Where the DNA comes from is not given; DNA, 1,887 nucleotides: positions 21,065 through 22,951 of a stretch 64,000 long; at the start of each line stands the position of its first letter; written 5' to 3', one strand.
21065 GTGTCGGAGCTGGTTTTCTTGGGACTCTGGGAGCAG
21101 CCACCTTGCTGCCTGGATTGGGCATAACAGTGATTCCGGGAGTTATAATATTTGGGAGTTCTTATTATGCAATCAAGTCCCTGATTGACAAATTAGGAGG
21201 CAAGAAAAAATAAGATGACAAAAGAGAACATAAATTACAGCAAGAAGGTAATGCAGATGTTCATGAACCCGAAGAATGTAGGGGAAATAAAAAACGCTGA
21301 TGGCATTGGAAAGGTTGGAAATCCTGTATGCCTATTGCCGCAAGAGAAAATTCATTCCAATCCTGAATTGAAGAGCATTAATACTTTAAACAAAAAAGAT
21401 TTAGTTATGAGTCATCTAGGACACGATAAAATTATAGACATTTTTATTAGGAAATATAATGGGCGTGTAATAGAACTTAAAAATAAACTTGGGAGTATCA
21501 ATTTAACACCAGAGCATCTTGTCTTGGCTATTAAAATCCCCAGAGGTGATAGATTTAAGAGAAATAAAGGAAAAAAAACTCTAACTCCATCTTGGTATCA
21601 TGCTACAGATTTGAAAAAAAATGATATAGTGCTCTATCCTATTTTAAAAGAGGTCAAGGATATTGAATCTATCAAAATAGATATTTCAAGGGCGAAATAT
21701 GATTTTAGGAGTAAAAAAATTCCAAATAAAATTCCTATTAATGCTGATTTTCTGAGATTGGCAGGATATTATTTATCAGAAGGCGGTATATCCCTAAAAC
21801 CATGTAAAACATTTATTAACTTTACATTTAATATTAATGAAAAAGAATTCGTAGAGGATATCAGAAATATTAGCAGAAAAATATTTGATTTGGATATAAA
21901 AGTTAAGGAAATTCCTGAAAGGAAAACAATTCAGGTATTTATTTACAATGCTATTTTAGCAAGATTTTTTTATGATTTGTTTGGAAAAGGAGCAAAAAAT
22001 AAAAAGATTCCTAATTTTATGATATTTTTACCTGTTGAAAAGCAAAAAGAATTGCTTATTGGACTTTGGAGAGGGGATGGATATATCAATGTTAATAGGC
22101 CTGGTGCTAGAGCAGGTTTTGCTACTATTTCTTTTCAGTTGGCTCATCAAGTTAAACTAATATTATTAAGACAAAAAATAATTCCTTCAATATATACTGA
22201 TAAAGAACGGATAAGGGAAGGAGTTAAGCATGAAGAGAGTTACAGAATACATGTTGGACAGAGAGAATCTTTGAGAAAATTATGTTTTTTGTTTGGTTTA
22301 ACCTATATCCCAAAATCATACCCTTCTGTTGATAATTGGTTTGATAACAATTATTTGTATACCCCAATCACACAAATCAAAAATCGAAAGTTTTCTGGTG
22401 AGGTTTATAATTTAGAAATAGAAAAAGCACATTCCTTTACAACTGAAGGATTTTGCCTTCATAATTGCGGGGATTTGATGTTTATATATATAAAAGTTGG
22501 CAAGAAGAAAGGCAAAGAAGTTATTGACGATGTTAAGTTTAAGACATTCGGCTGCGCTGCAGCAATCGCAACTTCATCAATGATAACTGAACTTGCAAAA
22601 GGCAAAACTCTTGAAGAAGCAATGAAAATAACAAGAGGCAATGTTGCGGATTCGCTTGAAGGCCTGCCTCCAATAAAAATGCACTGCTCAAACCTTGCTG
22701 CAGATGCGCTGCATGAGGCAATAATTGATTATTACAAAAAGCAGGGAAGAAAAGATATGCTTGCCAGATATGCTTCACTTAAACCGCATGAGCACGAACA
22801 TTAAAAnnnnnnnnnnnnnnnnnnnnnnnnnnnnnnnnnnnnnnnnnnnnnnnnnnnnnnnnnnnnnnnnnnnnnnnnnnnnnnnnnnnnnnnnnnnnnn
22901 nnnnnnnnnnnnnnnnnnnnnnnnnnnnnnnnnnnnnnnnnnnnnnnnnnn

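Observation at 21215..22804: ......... intein splits the Fe-S scaffold IscU exactly at its first cluster-ligand cysteine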

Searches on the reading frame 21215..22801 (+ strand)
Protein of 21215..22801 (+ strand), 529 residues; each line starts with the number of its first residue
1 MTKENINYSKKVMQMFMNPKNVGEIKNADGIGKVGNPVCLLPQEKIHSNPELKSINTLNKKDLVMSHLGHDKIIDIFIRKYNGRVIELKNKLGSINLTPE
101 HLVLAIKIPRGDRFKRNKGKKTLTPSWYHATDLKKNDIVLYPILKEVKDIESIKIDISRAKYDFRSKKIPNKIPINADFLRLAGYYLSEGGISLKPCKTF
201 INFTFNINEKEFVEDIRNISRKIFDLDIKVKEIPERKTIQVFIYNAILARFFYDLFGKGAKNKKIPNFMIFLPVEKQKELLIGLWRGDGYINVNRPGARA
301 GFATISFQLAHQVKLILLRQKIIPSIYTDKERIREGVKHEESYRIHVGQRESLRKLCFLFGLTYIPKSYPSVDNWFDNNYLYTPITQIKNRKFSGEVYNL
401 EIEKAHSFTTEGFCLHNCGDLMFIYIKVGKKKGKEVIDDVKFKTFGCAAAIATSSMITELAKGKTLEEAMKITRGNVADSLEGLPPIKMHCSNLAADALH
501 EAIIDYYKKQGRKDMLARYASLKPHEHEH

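Call 3: search_protein_families(library=pfam, proteins=[window:21215-22801:+], max_evalue=0.01)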
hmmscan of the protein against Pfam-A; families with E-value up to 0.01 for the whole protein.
window:21215-22801:+ (529 aa): 4 families
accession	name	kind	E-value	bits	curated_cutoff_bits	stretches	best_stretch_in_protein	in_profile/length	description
PF01592.21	NifU_N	-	2.2e-39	134.9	22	2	416-511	32-125/127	NifU-like N terminal domain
PF14528.11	LAGLIDADG_3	-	2.6e-13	50.5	22.5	1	277-356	3-77/82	LAGLIDADG-like domain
PF14890.11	Intein_splicing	-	3.5e-08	33.9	35.8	1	67-417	32-155/155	Intein splicing domain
PF18925.5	DUF5675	-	0.0038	17.5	26.7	0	335-365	61-91/114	Family of unknown function (DUF5675)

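Call 4: search_protein_families(library=ncbifam, proteins=[window:21215-22801:+], max_evalue=0.01)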
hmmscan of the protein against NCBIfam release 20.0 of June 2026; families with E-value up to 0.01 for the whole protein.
window:21215-22801:+ (529 aa): 11 families
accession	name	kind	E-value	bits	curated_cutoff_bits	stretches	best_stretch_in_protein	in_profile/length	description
TIGR03419.1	NifU_clost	equivalog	9e-53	177.8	187.9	2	416-510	30-120/121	Fe-S cluster assembly scaffold protein NifU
TIGR01999.1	iscU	equivalog_domain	5.9e-35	120.1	192.4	1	416-510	33-123/124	Fe-S cluster assembly scaffold IscU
TIGR02000.1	NifU_proper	equivalog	2e-33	116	273.3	2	417-507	34-122/290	Fe-S cluster assembly protein NifU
NF045703.1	rSAM_Tes_intein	exception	7.9e-19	67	1700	1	162-432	354-621/1040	tetraether lipid synthase Tes, intein-containing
NF011303.0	PRK14715.1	equivalog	3.6e-14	50.8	1585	1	133-349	1072-1284/1627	DNA-directed DNA polymerase II large subunit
NF007072.0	PRK09519.1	equivalog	2.8e-11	42.5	1024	1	170-322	354-508/790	intein-containing recombinase RecA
TIGR01994.1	SUF_scaf_2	equivalog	3.8e-11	43.2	92.5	1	417-473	35-87/137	Fe-S cluster assembly sulfur transfer protein SufU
NF011491.0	PRK14898.1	equivalog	1.4e-07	30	783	1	158-329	224-387/860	DNA-directed RNA polymerase subunit A''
TIGR01443.1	intein_Cterm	domain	1.3e-06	28.5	15.6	1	396-418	1-24/24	intein C-terminal splicing region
NF005852.0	PRK07773.1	equivalog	2.7e-06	26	780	1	254-354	589-688/886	replicative DNA helicase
NF038098.1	GyrA_w_intein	exception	9e-06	23.8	1850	1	240-330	299-390/1232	intein-containing DNA gyrase subunit A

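Call 8: find_homologous_proteins(query=window:21215-22801:+, max_evalue=0.00001)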
Query window:21215-22801:+ (529 aa): 1383 proteins with E <= 0.00001 among 8000 candidates; the best 120 are listed.
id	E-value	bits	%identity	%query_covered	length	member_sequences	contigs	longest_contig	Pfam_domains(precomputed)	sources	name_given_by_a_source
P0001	1.6e-239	814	66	100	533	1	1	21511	PF14528.12,PF01592.22,PF14890.12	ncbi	-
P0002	4.3e-235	800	65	100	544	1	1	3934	PF14528.12,PF01592.22,PF14890.12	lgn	-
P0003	4.8e-230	783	65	99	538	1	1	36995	PF05204.20,PF14528.12,PF01592.22,PF14890.12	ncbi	-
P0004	4.3e-221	754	62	99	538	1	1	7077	PF14528.12,PF01592.22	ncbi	-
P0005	4.9e-215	734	63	96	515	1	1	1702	PF14528.12,PF01592.22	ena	-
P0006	2.9e-214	731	63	95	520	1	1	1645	PF14528.12,PF01592.22,PF14890.12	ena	-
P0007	1.5e-213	729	63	95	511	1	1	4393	PF14528.12,PF01592.22,PF14890.12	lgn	-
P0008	5.3e-213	727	63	95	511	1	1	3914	PF14528.12,PF01592.22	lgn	-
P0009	3.9e-212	724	61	95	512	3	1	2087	PF14528.12,PF01592.22,PF14890.12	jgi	-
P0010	2.1e-211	722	61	96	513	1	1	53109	PF14528.12,PF01592.22,PF14890.12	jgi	jgi:nitrogen fixation protein NifU and related proteins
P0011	6.5e-211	720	62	95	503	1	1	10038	PF05204.20,PF14528.12,PF01592.22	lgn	-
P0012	1.4e-210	719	62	96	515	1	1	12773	PF14528.12,PF01592.22,PF13403.12,PF14890.12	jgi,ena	-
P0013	1.8e-210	719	61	96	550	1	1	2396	PF14528.12,PF01592.22,PF14890.12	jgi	jgi:nitrogen fixation NifU-like protein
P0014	2.0e-210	718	61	96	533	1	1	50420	PF14528.12,PF01592.22,PF14890.12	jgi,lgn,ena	-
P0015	1.3e-209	716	60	98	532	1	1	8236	PF14528.12,PF01592.22,PF14890.12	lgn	-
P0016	1.7e-209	715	62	94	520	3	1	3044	PF14528.12,PF01592.22,PF14890.12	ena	-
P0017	2.0e-209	715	62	96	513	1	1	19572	PF14528.12,PF01592.22,PF14890.12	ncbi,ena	-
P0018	4.2e-209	714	61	95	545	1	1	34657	PF14528.12,PF01592.22,PF14890.12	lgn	-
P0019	5.6e-209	714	60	97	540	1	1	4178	PF14528.12,PF01592.22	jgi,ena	-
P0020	1.9e-207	709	60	95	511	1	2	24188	PF14528.12,PF01592.22,PF14890.12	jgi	jgi:nitrogen fixation NifU-like protein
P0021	4.3e-207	707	59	97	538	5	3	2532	PF14528.12,PF01592.22,PF14890.12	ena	-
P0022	1.8e-206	705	60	93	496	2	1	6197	PF14528.12,PF01592.22,PF14890.12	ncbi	-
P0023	1.5e-205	702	61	95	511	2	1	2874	PF05204.20,PF14528.12,PF01592.22,PF14890.12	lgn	-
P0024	1.5e-205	702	60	96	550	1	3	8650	PF14528.12,PF01592.22,PF14890.12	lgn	-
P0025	1.6e-205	702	60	95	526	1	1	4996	PF14528.12,PF01592.22,PF14890.12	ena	-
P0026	3.1e-205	701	61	95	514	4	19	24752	PF14528.12,PF01592.22,PF14890.12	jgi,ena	-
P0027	3.7e-205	701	60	96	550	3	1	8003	PF14528.12,PF01592.22,PF14890.12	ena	-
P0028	1.1e-204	700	61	96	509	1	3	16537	PF14528.12,PF01592.22,PF14890.12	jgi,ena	-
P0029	4.9e-204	697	60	95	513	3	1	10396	PF14528.12,PF01592.22,PF14890.12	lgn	-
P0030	6.4e-204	697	59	96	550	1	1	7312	PF14528.12,PF01592.22,PF14890.12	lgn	-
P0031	9.4e-204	696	61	95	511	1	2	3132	PF05204.20,PF14528.12,PF01592.22,PF14890.12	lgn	-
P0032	9.9e-204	696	60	96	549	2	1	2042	PF14528.12,PF01592.22,PF14890.12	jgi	-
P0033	4.5e-203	694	58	95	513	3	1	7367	PF05204.20,PF14528.12,PF01592.22,PF14890.12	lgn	-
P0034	6.3e-203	694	60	97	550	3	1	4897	PF14528.12,PF01592.22,PF14890.12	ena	-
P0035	7.8e-203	693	58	96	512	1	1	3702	PF14528.12,PF01592.22,PF14890.12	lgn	-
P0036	2.1e-202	692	58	97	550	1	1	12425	PF14528.12,PF01592.22,PF14890.12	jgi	jgi:nitrogen fixation NifU-like protein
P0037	2.2e-202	692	60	95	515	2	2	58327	PF05204.20,PF14528.12,PF01592.22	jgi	-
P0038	2.5e-202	692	60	95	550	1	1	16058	PF14528.12,PF01592.22,PF14890.12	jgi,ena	-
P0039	2.7e-202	692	58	96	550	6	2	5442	PF14528.12,PF01592.22,PF14890.12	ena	-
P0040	2.8e-202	692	58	95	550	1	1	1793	PF14528.12,PF01592.22,PF14890.12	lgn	-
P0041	3.0e-202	691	60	96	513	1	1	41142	PF14528.12,PF01592.22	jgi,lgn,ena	-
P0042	2.8e-201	688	59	95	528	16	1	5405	PF14528.12,PF01592.22,PF14890.12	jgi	-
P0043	3.9e-201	688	60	95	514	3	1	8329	PF05204.20,PF14528.12,PF01592.22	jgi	-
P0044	4.9e-201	687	59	96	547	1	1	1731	PF05204.20,PF14528.12,PF01592.22,PF14890.12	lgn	-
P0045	5.4e-201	687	61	95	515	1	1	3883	PF14528.12,PF01592.22,PF14890.12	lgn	-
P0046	7.7e-201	687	59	93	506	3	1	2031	PF14528.12,PF01592.22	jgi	jgi:nitrogen fixation NifU-like protein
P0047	1.3e-200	686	57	96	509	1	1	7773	PF14528.12,PF01592.22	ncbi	-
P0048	2.8e-200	685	59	95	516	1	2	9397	PF14528.12,PF01592.22,PF14890.12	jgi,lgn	-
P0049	3.9e-200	684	60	96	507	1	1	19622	PF14528.12,PF01592.22,PF14890.12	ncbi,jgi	-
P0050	4.5e-200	684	63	89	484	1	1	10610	PF14528.12,PF01592.22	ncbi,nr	ncbi:iron-sulfur cluster assembly scaffold protein [Candidatus Pacearchaeota archaeon]|nr:iron-sulfu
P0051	5.0e-200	684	58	95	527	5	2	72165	PF14528.12,PF01592.22,PF14890.12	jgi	-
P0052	6.7e-200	684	58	96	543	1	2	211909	PF14528.12,PF01592.22,PF14890.12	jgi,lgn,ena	-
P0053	6.9e-200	684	58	96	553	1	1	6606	PF14528.12,PF01592.22,PF14890.12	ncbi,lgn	-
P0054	9.1e-200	683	59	95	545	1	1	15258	PF05204.20,PF14528.12,PF01592.22,PF14890.12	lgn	-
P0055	1.1e-199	683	60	95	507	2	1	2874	PF14528.12,PF01592.22,PF14890.12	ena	-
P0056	3.2e-199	681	59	95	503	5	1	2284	PF14528.12,PF01592.22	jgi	jgi:nitrogen fixation NifU-like protein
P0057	4.2e-199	681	58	95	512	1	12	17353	PF14528.12,PF01592.22,PF14890.12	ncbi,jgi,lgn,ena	-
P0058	4.4e-199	681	58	97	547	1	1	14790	PF14528.12,PF01592.22,PF14890.12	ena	-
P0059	4.9e-199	681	60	95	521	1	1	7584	PF14528.12,PF01592.22,PF14890.12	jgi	jgi:nitrogen fixation protein NifU and related proteins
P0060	8.2e-199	680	60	95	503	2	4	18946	PF14528.12,PF01592.22,PF14890.12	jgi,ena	-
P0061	1.4e-198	679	60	96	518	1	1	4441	PF05204.20,PF14528.12,PF01592.22,PF14890.12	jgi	-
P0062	1.5e-198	679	58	96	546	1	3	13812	PF05204.20,PF14528.12,PF01592.22,PF14890.12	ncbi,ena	-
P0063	1.8e-198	679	59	92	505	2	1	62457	PF14528.12,PF01592.22,PF14890.12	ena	-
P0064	2.3e-198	679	59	96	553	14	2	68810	PF05204.20,PF14528.12,PF01592.22,PF14890.12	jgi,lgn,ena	-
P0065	2.5e-198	679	61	95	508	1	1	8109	PF14528.12,PF01592.22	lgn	-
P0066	3.3e-198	678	60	95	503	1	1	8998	PF14528.12,PF01592.22,PF14890.12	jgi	jgi:nitrogen fixation NifU-like protein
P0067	4.2e-198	678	58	96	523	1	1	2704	PF05204.20,PF14528.12,PF01592.22,PF14890.12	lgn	-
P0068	4.3e-198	678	59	95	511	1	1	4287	PF14528.12,PF01592.22,PF14890.12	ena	-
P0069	4.5e-198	678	57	95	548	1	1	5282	PF05204.20,PF14528.12,PF01592.22,PF14890.12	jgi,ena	-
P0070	5.4e-198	677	59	96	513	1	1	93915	PF14528.12,PF01592.22,PF14890.12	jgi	jgi:nitrogen fixation protein NifU and related proteins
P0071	7.0e-198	677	61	94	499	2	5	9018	PF14528.12,PF01592.22,PF14890.12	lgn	-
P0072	8.4e-198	677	55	95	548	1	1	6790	PF14528.12,PF01592.22,PF14890.12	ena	-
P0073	9.6e-198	677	59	95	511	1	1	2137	PF14528.12,PF01592.22,PF14890.12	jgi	jgi:NifU-like protein involved in Fe-S cluster formation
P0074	1.2e-197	676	61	94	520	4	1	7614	PF05204.20,PF14528.12,PF01592.22,PF14890.12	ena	-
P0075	1.2e-197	676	58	95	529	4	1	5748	PF05204.20,PF14528.12,PF01592.22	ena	-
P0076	1.6e-197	676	59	96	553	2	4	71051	PF14528.12,PF01592.22,PF14890.12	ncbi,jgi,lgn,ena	-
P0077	1.9e-197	676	58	94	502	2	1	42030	PF14528.12,PF01592.22,PF14890.12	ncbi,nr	ncbi:hypothetical protein COS75_02460 [Candidatus Pacearchaeota archaeon CG06_land_8_20_14_3_00_35_1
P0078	2.1e-197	675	57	96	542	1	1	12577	PF14528.12,PF01592.22,PF14890.12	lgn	-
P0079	2.3e-197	675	57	95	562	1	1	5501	PF14528.12,PF01592.22,PF14890.12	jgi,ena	-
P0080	2.9e-197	675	58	96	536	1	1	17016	PF14528.12,PF01592.22,PF14890.12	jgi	-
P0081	3.8e-197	675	60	95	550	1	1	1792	PF14528.12,PF01592.22,PF14890.12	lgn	-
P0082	6.1e-197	674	59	95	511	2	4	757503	PF05204.20,PF14528.12,PF01592.22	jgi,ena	jgi:NifU-like protein involved in Fe-S cluster formation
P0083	6.1e-197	674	58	96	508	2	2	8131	PF14528.12,PF01592.22,PF14890.12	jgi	jgi:nitrogen fixation NifU-like protein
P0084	7.4e-197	674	58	96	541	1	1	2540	PF14528.12,PF01592.22,PF14890.12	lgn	-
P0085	9.1e-197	673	58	95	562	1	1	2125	PF14528.12,PF01592.22,PF14890.12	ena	-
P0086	9.4e-197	673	60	96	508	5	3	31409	PF14528.12,PF01592.22,PF14890.12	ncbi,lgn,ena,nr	ncbi:nifU-like protein [archaeon BMS3Abin17]|nr:nifU-like protein [archaeon BMS3Abin17]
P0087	1.3e-196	673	59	95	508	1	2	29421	PF14528.12,PF01592.22,PF14890.12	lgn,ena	-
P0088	3.2e-196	672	57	97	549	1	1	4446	PF05204.20,PF14528.12,PF01592.22,PF14890.12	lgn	-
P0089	1.2e-195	670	59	95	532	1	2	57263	PF14528.12,PF01592.22,PF14890.12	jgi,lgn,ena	jgi:nitrogen fixation NifU-like protein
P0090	1.2e-195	670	60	95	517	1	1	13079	PF14528.12,PF01592.22,PF14890.12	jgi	jgi:NifU-like protein involved in Fe-S cluster formation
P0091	1.5e-195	669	58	95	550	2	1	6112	PF14528.12,PF01592.22,PF14890.12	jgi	jgi:nitrogen fixation NifU-like protein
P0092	1.8e-195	669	57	95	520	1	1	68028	PF14528.12,PF01592.22,PF14890.12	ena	-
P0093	7.3e-195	667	58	94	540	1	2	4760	PF14528.12,PF01592.22,PF14890.12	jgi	-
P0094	7.8e-195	667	58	94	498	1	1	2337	PF05204.20,PF14528.12,PF01592.22,PF14890.12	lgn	-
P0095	9.3e-195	667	58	95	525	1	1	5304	PF14528.12,PF01592.22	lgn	-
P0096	1.5e-194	666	57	95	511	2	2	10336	PF14528.12,PF01592.22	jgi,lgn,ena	-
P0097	2.9e-194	665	57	97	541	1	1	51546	PF14528.12,PF01592.22,PF14890.12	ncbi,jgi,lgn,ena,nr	ncbi:MAG: iron-sulfur cluster assembly scaffold protein [Nanoarchaeota archaeon]|nr:iron-sulfur clus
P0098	3.1e-194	665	57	95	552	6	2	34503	PF14528.12,PF01592.22,PF14890.12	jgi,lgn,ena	-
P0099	4.1e-194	665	58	93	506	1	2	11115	PF14528.12,PF01592.22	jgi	jgi:nitrogen fixation NifU-like protein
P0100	9.7e-194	663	58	95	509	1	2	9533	PF14528.12,PF01592.22,PF14890.12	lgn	-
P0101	1.1e-193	663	57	96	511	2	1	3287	PF05204.20,PF14528.12,PF01592.22,PF14890.12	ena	-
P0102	1.4e-193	663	57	96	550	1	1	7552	PF14528.12,PF01592.22,PF14890.12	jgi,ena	-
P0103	1.4e-193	663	59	94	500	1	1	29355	PF14528.12,PF01592.22,PF14890.12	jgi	jgi:nitrogen fixation NifU-like protein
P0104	2.4e-193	662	58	95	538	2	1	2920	PF14528.12,PF01592.22,PF14890.12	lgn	-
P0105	9.9e-193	660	58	95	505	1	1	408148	PF14528.12,PF01592.22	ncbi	-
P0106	1.3e-192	660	58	96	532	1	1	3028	PF05204.20,PF14528.12,PF01592.22,PF14890.12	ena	-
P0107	1.8e-192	659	58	95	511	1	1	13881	PF14528.12,PF01592.22,PF14890.12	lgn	-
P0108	3.0e-192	658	57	95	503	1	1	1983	PF14528.12,PF01592.22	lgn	-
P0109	4.7e-192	658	57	96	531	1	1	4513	PF14528.12,PF01592.22,PF14890.12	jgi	jgi:nitrogen fixation protein NifU and related proteins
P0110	5.9e-192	658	56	95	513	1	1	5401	PF14528.12,PF01592.22,PF14890.12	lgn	-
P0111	6.6e-192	657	57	94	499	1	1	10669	PF14528.12,PF01592.22,PF14890.12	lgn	-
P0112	7.6e-192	657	58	95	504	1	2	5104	PF14528.12,PF01592.22,PF14890.12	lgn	-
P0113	8.0e-192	657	57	96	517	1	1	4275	PF14528.12,PF01592.22,PF14890.12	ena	-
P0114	1.1e-191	657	58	95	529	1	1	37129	PF14528.12,PF01592.22,PF14890.12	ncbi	-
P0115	1.3e-191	656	56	96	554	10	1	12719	PF14528.12,PF01592.22,PF14890.12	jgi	-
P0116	1.7e-191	656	57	96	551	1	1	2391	PF14528.12,PF01592.22,PF14890.12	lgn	-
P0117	4.5e-191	655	57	95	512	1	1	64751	PF14528.12,PF01592.22,PF14890.12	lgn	-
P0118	2.1e-190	652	56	94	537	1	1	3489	PF14528.12,PF01592.22,PF14890.12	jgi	-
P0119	3.2e-190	652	56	94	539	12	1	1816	PF14528.12,PF01592.22,PF14890.12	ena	-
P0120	4.2e-190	651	56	95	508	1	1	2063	PF05204.20,PF14528.12,PF01592.22,PF14890.12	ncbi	-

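Call 20: find_related_loci(query=window:21215-22801:+, collection=genome_contigs, flank=6000)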
Query window:21215-22801:+ (529 aa) in genome_contigs; peptide patterns used: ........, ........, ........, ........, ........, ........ (x = any residue, [..] = any of these).
179 stretches matched a pattern; 5 encode a relative of the query (tblastn E <= 1e-3); 5 distinct loci.
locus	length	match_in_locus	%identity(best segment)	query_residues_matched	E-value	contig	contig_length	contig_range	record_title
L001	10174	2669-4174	59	6-510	0e+0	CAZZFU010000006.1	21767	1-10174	MAG TPA_asm: Candidatus Woesearchaeota archaeon isolate binchicken_co89_107 genome assembly, contig: NODE_4098_length_21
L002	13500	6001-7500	59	4-506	0e+0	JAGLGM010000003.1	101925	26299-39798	MAG: Candidatus Pacearchaeota archaeon isolate RS_10_33 ROV157_10.bin.33.fa_3, whole genome shotgun sequence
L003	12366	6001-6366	60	8-512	5e-33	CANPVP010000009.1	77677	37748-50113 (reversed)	MAG: uncultured Clostridia bacterium isolate Lapin-001__bin36 genome assembly, contig: Lapin-001__NODE_480_length_77677_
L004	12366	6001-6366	60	8-512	5e-33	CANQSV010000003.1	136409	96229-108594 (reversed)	MAG: uncultured Clostridia bacterium isolate Lapin-032__bin6 genome assembly, contig: Lapin-032__NODE_186_length_136409_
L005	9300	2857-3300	53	3-528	2e-31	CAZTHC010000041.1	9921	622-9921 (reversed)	MAG TPA_asm: uncultured Lachnospiraceae bacterium isolate binchicken_co153_7 genome assembly, contig: NODE_10161_length_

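Call 30: search_protein_families(library=pfam, alignment_id=A1, max_evalue=0.00001)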
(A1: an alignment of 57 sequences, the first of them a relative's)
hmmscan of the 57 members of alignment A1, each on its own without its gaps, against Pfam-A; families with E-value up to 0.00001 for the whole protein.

A. member 1, P0037 (515 aa): 3 families
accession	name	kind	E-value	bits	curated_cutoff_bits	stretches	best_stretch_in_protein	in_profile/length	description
PF01592.21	NifU_N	-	4.6e-33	114.5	22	1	416-512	32-125/127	NifU-like N terminal domain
PF14528.11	LAGLIDADG_3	-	2.5e-18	66.5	22.5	1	277-359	3-80/82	LAGLIDADG-like domain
PF05204.19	Hom_end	-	8.6e-06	26.3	21.1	0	264-356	1-93/110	Homing endonuclease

B. families by the number of members that match (of 57 scanned): 55 families (the first 25 are shown)
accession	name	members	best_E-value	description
PF14528.11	LAGLIDADG_3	56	2.5e-26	LAGLIDADG-like domain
PF14890.11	Intein_splicing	40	3.1e-14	Intein splicing domain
PF07992.20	Pyr_redox_2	10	5.2e-48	Pyridine nucleotide-disulphide oxidoreductase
PF01592.21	NifU_N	10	3.5e-44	NifU-like N terminal domain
PF13738.12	Pyr_redox_3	9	1.3e-24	Pyridine nucleotide-disulphide oxidoreductase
PF00070.33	Pyr_redox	9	4.6e-18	Pyridine nucleotide-disulphide oxidoreductase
PF13403.11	Hint_2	9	2.1e-09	Hint domain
PF01266.30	DAO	5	2e-11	FAD dependent oxidoreductase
PF00534.26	Glycos_transf_1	3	1.7e-33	Glycosyl transferases group 1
PF02775.26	TPP_enzyme_C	3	4.1e-29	Thiamine pyrophosphate enzyme, C-terminal TPP binding domain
PF13692.12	Glyco_trans_1_4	3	1.4e-27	Glycosyl transferases group 1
PF12367.13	PFO_beta_C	3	1.5e-23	Pyruvate ferredoxin oxidoreductase beta subunit C terminal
PF04055.27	Radical_SAM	3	3e-16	Radical SAM superfamily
PF08241.18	Methyltransf_11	3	5.7e-15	Methyltransferase domain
PF13489.12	Methyltransf_23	3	2.8e-13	Methyltransferase domain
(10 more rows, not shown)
